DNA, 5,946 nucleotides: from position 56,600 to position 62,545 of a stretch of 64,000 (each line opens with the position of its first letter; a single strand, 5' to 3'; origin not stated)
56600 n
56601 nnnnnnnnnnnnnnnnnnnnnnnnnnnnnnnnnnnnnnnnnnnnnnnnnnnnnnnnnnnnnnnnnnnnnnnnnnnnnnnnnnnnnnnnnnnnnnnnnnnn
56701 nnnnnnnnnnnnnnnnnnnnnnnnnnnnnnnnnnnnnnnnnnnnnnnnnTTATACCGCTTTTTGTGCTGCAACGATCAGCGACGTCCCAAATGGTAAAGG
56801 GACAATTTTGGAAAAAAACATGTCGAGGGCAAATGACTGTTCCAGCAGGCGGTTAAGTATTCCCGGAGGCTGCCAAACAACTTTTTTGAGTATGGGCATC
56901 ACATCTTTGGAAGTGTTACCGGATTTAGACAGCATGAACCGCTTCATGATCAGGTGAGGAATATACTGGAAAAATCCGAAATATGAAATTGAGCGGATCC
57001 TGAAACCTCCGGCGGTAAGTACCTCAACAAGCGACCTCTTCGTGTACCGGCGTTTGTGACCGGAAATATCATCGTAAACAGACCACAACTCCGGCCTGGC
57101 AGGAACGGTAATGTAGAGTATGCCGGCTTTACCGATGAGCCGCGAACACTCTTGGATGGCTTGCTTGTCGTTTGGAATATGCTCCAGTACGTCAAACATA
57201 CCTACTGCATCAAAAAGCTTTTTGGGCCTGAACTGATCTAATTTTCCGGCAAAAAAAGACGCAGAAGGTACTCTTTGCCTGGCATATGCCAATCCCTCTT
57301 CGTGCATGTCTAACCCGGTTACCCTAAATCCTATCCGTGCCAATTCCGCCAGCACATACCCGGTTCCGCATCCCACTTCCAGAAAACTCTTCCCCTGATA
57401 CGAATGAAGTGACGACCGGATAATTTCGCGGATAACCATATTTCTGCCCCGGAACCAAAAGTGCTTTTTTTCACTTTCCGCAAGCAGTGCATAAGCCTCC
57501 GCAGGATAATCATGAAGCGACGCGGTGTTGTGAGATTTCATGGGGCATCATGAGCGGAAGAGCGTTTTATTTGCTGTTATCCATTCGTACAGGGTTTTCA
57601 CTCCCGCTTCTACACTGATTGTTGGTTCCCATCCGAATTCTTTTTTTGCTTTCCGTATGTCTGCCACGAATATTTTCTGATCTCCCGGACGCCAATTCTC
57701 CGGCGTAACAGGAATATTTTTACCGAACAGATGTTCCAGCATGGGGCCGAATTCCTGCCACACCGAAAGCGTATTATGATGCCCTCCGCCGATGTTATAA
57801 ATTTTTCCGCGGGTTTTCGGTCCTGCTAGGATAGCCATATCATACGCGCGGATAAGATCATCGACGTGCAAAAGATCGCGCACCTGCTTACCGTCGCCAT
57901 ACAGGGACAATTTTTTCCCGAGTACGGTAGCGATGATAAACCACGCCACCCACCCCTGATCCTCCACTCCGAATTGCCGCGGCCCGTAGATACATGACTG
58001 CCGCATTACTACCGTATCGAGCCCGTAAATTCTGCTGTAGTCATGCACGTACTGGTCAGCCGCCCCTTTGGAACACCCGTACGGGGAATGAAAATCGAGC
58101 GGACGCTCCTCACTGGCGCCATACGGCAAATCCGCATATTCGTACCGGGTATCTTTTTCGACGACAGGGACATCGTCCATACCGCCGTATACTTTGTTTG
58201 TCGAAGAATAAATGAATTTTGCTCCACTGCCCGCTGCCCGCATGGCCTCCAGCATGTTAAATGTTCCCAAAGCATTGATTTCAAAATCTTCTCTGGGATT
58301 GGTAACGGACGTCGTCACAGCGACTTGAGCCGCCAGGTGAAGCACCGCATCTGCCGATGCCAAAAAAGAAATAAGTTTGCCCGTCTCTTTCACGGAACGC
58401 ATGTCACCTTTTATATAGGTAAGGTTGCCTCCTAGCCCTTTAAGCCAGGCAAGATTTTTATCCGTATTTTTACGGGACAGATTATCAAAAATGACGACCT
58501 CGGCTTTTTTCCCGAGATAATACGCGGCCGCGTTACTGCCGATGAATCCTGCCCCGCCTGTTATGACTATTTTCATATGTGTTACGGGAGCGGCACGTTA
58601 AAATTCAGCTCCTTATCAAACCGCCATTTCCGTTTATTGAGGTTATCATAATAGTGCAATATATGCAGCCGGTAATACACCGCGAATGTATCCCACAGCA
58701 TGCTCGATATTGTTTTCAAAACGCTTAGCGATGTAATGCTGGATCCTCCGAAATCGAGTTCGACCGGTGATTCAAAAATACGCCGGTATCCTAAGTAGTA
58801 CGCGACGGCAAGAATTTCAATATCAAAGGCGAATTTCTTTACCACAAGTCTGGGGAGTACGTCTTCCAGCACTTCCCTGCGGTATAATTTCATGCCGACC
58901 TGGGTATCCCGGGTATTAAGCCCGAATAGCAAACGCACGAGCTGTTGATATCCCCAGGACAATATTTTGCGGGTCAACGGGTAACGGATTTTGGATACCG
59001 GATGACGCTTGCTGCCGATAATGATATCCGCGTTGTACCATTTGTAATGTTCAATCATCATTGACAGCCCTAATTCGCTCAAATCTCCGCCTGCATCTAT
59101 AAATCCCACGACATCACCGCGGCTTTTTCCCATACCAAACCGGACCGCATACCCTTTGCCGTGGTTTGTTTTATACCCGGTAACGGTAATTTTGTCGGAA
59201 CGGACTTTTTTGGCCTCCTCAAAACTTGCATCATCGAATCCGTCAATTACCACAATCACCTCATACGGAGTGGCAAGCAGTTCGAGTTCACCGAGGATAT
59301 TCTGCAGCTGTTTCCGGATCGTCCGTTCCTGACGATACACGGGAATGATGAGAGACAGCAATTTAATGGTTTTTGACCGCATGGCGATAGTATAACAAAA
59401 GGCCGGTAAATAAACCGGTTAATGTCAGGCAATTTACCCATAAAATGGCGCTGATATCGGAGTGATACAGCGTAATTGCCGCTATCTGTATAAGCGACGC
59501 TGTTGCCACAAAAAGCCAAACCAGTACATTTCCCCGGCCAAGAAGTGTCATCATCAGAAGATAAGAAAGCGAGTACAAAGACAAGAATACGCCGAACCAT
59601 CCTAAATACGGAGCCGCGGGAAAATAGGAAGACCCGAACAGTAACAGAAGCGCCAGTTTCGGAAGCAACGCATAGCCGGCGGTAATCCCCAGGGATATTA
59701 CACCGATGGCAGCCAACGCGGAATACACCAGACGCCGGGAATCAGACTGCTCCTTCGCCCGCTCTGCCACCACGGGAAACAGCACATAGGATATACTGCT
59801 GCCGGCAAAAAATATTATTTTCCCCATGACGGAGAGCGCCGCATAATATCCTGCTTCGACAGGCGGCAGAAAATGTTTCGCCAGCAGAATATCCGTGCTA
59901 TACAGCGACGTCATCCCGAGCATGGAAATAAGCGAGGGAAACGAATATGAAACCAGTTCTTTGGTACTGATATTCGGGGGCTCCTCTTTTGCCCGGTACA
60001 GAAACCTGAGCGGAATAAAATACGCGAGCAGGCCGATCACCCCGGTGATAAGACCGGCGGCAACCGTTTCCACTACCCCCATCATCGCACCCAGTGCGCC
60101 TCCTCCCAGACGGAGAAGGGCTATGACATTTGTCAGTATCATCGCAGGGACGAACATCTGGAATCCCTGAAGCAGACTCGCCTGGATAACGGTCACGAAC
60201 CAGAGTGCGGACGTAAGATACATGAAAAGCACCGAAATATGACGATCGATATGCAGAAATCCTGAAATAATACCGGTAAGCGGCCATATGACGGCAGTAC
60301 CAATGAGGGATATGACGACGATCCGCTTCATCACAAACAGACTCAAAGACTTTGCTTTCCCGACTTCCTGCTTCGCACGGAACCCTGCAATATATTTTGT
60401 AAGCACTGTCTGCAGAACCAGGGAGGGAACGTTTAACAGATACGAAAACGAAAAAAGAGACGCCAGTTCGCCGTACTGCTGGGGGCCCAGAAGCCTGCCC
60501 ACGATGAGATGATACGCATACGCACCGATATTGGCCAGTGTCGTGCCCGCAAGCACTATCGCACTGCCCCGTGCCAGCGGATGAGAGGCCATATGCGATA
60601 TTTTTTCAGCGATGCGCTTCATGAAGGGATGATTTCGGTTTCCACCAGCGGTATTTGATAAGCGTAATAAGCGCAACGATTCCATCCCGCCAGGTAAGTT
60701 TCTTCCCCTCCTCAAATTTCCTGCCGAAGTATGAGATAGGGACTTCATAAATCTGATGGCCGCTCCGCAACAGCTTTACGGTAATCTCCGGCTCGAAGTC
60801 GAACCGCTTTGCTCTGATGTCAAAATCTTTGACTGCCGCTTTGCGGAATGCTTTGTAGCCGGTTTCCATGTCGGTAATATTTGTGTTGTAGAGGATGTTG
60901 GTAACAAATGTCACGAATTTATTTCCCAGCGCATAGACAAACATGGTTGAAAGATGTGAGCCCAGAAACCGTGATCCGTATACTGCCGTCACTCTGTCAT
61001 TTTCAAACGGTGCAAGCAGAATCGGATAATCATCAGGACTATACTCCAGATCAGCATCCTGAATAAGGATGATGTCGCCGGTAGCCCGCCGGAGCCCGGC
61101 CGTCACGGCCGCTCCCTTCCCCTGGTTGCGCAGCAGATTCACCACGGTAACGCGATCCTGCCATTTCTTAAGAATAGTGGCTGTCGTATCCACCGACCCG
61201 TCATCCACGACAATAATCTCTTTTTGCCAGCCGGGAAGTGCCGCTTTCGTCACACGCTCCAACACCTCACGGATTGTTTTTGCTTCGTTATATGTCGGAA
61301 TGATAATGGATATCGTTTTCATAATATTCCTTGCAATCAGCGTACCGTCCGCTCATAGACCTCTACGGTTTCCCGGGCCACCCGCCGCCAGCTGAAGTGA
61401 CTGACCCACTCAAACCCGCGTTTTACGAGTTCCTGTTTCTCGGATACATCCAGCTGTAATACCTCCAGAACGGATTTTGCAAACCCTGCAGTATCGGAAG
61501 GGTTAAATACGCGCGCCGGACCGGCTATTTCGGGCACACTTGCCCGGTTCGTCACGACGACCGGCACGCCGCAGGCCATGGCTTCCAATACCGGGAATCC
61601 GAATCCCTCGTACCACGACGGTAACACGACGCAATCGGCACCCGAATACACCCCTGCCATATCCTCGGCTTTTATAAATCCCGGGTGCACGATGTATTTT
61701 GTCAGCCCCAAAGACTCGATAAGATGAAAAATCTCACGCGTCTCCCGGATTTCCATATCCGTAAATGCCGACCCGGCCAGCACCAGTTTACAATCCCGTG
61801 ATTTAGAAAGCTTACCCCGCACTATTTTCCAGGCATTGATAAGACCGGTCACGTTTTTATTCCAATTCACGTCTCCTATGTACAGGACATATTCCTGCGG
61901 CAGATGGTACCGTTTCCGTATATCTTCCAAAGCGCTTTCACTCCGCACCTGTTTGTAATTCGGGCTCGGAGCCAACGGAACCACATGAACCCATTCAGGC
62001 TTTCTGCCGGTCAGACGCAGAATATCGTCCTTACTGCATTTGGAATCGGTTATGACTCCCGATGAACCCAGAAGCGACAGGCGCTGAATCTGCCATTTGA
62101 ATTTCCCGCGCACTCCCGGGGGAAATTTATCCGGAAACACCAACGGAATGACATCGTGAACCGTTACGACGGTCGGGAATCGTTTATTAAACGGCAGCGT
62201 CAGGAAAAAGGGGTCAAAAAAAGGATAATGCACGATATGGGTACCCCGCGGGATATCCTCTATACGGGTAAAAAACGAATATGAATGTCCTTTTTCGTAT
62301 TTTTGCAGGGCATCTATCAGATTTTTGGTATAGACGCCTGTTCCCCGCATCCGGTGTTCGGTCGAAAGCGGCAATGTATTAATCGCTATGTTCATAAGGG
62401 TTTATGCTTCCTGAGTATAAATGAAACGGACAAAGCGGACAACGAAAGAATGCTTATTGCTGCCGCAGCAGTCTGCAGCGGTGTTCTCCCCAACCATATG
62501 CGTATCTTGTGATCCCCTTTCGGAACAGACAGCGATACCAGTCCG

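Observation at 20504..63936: About 43 kb single-strand supercluster combining a Wzx/Wzy-type pathway with a polyprenyl-phosphate-sugar/GT-C pathway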

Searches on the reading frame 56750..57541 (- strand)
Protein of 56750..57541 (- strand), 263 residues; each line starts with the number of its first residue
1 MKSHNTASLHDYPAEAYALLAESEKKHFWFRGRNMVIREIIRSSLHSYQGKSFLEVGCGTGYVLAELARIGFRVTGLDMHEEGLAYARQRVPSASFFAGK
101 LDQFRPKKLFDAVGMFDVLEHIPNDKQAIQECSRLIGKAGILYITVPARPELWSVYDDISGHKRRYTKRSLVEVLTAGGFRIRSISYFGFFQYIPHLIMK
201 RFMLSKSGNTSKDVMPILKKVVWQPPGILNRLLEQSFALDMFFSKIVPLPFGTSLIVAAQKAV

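Call 3: search_protein_families(library=pfam, proteins=[window:56750-57541:-], max_evalue=0.001)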
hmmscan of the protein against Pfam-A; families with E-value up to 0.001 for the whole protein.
window:56750-57541:- (263 aa): 6 families
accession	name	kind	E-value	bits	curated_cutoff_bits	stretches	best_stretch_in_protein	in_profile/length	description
PF13489.12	Methyltransf_23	-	2.7e-17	63.4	27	1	41-184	14-163/164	Methyltransferase domain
PF08241.18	Methyltransf_11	-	4.5e-17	62.9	21.2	1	54-144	1-95/95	Methyltransferase domain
PF13649.12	Methyltransf_25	-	2.9e-15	57.2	27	1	54-139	2-96/97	Methyltransferase domain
PF08242.18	Methyltransf_12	-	2e-12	48.1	30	1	54-142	1-98/98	Methyltransferase domain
PF13847.12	Methyltransf_31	-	2.9e-12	46.9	27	1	50-148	4-113/145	Methyltransferase domain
PF02353.26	CMAS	-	0.00038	20.3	27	1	43-123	56-141/273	Mycolic acid cyclopropane synthetase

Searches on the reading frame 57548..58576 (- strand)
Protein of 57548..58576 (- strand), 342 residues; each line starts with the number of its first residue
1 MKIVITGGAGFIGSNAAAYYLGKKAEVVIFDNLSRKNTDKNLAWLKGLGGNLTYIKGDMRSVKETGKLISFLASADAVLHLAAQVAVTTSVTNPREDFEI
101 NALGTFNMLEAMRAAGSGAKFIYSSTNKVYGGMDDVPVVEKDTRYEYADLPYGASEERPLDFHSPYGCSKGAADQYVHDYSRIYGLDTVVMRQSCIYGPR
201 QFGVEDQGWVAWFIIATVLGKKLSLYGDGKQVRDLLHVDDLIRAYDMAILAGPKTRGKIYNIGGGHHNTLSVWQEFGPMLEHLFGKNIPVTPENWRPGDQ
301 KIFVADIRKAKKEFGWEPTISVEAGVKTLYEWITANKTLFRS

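Call 3: search_protein_families(library=pfam, proteins=[window:57548-58576:-], max_evalue=0.001)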
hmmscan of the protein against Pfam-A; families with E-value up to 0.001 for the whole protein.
window:57548-58576:- (342 aa): 7 families
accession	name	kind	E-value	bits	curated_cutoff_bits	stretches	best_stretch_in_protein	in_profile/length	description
PF16363.11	GDP_Man_Dehyd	-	7.5e-57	193.7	27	1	5-328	2-331/332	GDP-mannose 4,6 dehydratase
PF01370.27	Epimerase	-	1.5e-52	178.9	20.9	1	3-263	1-240/240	NAD dependent epimerase/dehydratase family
PF01073.25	3Beta_HSD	-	1.6e-14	54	22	1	4-243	1-223/280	3-beta hydroxysteroid dehydrogenase/isomerase family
PF07993.18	NAD_binding_4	-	3.3e-13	49.8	20.1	1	65-244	79-257/258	Male sterility protein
PF04321.23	RmlD_sub_bind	-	6.7e-11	42.2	27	1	1-199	1-154/287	RmlD substrate binding domain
PF02719.21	Polysacc_synt_2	-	5.7e-08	32.7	20.2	1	3-129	1-131/293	Polysaccharide biosynthesis protein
PF00106.31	adh_short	-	2.5e-05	24.3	26.6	1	3-111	3-118/195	short chain dehydrogenase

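Call 43: search_protein_families(library=ncbifam, proteins=[window:57548-58576:-], max_evalue=1e-10)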
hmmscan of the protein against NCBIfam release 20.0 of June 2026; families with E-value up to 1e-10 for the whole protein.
window:57548-58576:- (342 aa): 16 families
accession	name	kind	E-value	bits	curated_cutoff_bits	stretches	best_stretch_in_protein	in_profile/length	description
TIGR01181.1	dTDP_gluc_dehyt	equivalog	2.3e-55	187.9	365.1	1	2-341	1-319/321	dTDP-glucose 4,6-dehydratase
TIGR01179.1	galE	equivalog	2.1e-48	164.9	262.3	1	2-337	1-329/332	UDP-glucose 4-epimerase GalE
NF007490.0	PRK10084.1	subfamily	1e-43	149.7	649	1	1-338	1-339/361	dTDP-glucose 4,6-dehydratase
NF007582.0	PRK10217.1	equivalog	9e-37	127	698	1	2-341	3-339/355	dTDP-glucose 4,6-dehydratase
TIGR04180.1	EDH_00030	hypoth_equivalog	3e-32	111.9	475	1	3-320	1-296/297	NAD-dependent 4,6-dehydratase LegB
NF007956.0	PRK10675.1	subfamily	8.3e-31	107.3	394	1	1-335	1-331/338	UDP-glucose 4-epimerase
TIGR02197.1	heptose_epim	equivalog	9.7e-24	84.1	274.6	1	3-335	1-315/316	ADP-glyceromanno-heptose 6-epimerase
TIGR02622.1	CDP_4_6_dhtase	equivalog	1.5e-23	83.6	278.45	1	2-334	6-331/352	CDP-glucose 4,6-dehydratase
NF011728.1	PRK15181.1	equivalog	1e-21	77.3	760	1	3-340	18-345/348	Vi polysaccharide biosynthesis UDP-N-acetylglucosaminuronic acid C-4 epimerase TviC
NF042422.1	oxyalk_red_OleD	equivalog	3.4e-18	66.1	580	1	1-267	1-236/329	2-alkyl-3-oxoalkanoate reductase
NF043036.1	ErythonDh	equivalog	1.4e-16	60.6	325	1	1-194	1-177/321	D-erythronate dehydrogenase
NF008872.0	PRK11908.1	equivalog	4.3e-16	58.9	294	1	1-274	2-262/349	bifunctional UDP-4-keto-pentose/UDP-xylose synthase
TIGR01472.1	gmd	equivalog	3.3e-14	52.8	415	0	5-187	5-176/342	GDP-mannose 4,6-dehydratase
TIGR03466.1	HpnA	hypoth_equivalog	1.2e-12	47.4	367.65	1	1-263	1-229/327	hopanoid-associated sugar epimerase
NF042423.1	oxyalk_red_Shew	equivalog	2.5e-12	46.5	580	0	2-248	10-220/331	2-alkyl-3-oxoalkanoate reductase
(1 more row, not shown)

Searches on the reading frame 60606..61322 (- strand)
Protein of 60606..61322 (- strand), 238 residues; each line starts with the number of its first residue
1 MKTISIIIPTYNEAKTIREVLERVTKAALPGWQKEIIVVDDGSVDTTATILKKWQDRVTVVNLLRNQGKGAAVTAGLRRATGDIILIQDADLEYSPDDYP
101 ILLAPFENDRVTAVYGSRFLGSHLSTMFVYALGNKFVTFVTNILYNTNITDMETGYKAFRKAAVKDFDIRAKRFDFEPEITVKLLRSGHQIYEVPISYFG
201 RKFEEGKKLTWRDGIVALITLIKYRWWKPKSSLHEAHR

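Call 3: search_protein_families(library=pfam, proteins=[window:60606-61322:-], max_evalue=0.001)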
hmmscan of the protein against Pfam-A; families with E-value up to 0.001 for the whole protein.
window:60606-61322:- (238 aa): 3 families
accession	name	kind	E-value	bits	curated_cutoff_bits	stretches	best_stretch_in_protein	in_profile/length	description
PF00535.33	Glycos_transf_2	-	1.6e-37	129.4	23.3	1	5-166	1-166/168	Glycosyl transferase family 2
PF13641.12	Glyco_tranf_2_3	-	1.5e-11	45.2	27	1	4-166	3-173/230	Glycosyltransferase like family 2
PF10111.15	Glyco_tranf_2_2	-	3.1e-07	30.6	27.3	1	5-99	1-99/276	Glycosyltransferase like family 2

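Call 11: search_protein_families(library=ncbifam, proteins=[window:60606-61322:-], max_evalue=0.1)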
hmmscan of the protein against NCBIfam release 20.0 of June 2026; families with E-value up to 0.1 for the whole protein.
window:60606-61322:- (238 aa): 31 families (the best 25 are shown)
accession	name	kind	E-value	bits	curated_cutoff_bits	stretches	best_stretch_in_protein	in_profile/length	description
TIGR04182.1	glyco_TIGR04182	equivalog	7.4e-36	124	325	1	4-224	2-217/293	S-layer glycoprotein N-glycosyltransferase AglJ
TIGR03937.1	PgaC_IcaA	equivalog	1e-19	70.8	422.3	1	2-116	45-161/407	poly-beta-1,6-N-acetyl-D-glucosamine synthase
NF007986.1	PRK10714.1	equivalog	2e-19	69.8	529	1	2-207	6-209/316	undecaprenyl-phosphate 4-deoxy-4-formamido-L-arabinose transferase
NF041391.1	DPhHxTase_Halo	equivalog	1.7e-18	66.4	375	1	10-204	3-189/213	dolichyl-phosphate hexose transferase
NF041875.1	EPS_EpsD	equivalog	7.3e-18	65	370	1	4-97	1-95/325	exopolysaccharide biosynthesis glycosyltransferase EpsD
NF047588.1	GlcsyltransPgfSStrep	equivalog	9.7e-18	64.4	500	1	4-167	3-167/308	glycosyltransferase PgfS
TIGR04283.1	glyco_like_mftF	equivalog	2.5e-17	63.2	182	1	4-132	1-124/221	TIGR04283 family arsenosugar biosynthesis glycosyltransferase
NF007482.0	PRK10073.1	equivalog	1.8e-16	60.1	423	1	2-109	6-113/334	glycosyltransferase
NF058614.1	PPMAGASynPpgS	equivalog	1e-15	57.8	370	1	5-205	3-203/226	polyprenyl-phospho-N-acetylgalactosaminyl synthase PpgS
TIGR03965.1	mycofact_glyco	equivalog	5.4e-15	55.2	280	1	2-116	74-189/467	mycofactocin biosynthesis glycosyltransferase MftF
NF010496.0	PRK13915.1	equivalog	2.6e-14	53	262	1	2-111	31-148/307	glucosyl-3-phosphoglycerate synthase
NF047683.1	TeichurnBiosyTuaG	equivalog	3.2e-13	49.9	400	1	3-99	7-104/252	teichuronic acid biosynthesis protein TuaG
TIGR04242.1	nodulat_NodC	equivalog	9.5e-11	41.3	550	1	3-116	49-166/395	chitooligosaccharide synthase NodC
NF038302.1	EPS_HpsE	equivalog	2.6e-10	39.8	300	1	4-91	3-96/307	hormogonium polysaccharide biosynthesis glycosyltransferase HpsE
TIGR03111.1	glyc2_xrt_Gpos1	hypoth_equivalog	1.7e-09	37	363.95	1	3-114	50-165/439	TIGR03111 family XrtG-associated glycosyltransferase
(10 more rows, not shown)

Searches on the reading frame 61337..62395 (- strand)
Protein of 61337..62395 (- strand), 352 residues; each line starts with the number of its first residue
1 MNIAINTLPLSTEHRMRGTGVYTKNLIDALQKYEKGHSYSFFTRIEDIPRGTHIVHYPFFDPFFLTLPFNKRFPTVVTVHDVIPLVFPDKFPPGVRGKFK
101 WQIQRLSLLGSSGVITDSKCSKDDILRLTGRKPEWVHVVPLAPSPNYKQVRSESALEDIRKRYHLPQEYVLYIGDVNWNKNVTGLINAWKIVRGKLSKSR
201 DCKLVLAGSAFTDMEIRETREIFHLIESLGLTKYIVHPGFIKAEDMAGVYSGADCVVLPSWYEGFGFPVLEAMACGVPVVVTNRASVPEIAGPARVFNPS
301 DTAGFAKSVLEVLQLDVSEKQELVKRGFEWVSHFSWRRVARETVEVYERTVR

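Call 3: search_protein_families(library=pfam, proteins=[window:61337-62395:-], max_evalue=0.001)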
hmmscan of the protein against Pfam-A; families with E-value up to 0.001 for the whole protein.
window:61337-62395:- (352 aa): 6 families
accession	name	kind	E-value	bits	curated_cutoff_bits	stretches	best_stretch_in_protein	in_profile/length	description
PF00534.26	Glycos_transf_1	-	3.4e-29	102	26.4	1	166-327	14-169/172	Glycosyl transferases group 1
PF13692.12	Glyco_trans_1_4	-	1.5e-27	97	27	1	169-314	3-141/142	Glycosyl transferases group 1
PF20706.3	GT4-conflict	-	1.7e-09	37.6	26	1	165-285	195-314/385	Family 4 Glycosyltransferase in conflict systems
PF13579.12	Glyco_trans_4_4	-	2.3e-09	38.2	29.7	1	55-141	77-157/158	Glycosyl transferase 4-like domain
PF13439.12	Glyco_transf_4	-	2.8e-09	37.7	28.5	1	53-140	74-163/170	Glycosyltransferase Family 4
PF13524.12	Glyco_trans_1_2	-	5.1e-05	23.7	25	1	234-342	28-141/144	Glycosyl transferase-like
